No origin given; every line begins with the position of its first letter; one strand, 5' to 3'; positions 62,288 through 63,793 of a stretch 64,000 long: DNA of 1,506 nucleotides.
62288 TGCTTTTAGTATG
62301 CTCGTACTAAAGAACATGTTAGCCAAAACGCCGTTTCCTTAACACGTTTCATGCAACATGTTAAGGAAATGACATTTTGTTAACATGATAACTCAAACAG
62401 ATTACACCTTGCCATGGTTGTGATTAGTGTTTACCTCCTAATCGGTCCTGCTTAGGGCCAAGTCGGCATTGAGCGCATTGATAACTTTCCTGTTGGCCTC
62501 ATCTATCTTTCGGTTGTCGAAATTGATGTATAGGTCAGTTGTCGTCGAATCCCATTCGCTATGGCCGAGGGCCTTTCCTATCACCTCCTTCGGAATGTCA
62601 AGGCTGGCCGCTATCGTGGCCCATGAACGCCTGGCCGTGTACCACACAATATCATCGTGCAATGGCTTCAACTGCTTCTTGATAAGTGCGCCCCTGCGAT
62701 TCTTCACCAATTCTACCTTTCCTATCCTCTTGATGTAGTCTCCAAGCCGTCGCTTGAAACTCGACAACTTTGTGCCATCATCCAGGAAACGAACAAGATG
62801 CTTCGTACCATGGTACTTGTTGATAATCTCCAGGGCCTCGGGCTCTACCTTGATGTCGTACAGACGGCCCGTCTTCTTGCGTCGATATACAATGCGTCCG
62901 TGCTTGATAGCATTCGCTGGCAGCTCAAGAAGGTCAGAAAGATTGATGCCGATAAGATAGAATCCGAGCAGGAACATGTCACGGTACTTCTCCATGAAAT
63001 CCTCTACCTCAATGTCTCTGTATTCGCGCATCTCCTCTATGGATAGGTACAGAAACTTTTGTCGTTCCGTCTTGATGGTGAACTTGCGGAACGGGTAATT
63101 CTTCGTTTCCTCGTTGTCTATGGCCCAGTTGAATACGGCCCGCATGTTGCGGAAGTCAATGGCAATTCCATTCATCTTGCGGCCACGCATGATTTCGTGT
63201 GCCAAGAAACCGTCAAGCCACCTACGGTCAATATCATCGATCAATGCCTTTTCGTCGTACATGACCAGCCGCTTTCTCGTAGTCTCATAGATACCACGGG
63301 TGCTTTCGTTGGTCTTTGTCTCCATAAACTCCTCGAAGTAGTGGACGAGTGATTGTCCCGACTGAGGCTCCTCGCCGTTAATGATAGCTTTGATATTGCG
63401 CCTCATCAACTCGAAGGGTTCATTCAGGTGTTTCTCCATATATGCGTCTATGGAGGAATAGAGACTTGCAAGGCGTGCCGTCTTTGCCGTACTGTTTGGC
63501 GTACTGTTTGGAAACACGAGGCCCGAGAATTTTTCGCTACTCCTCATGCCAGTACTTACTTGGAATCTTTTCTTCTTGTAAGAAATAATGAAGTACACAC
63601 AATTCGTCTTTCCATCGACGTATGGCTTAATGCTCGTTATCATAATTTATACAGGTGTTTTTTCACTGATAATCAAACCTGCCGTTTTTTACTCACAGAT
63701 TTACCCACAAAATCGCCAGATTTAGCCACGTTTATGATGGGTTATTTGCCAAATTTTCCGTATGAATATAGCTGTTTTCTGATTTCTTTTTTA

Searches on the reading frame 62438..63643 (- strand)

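Call 12: search_protein_families(library=phrogs, proteins=[window:62438-63643:-], max_evalue=0.001)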
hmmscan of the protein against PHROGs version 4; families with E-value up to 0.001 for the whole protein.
window:62438-63643:- (401 aa): 2 families
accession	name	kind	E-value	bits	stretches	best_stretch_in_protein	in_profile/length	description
phrog_1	-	integration and excision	2.2e-24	87.7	1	4-392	100-452/611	integrase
phrog_216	-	integration and excision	1.7e-09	38.2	1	167-389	22-238/301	integrase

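Call 13: search_protein_families(library=pfam, proteins=[window:62438-63643:-], max_evalue=0.001)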
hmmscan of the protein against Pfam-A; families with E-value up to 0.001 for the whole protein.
window:62438-63643:- (401 aa): 1 family
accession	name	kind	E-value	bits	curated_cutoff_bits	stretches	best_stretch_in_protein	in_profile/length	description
PF13102.12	Phage_int_SAM_5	-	2.2e-11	44.4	22.3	1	98-189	1-97/98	Phage integrase SAM-like domain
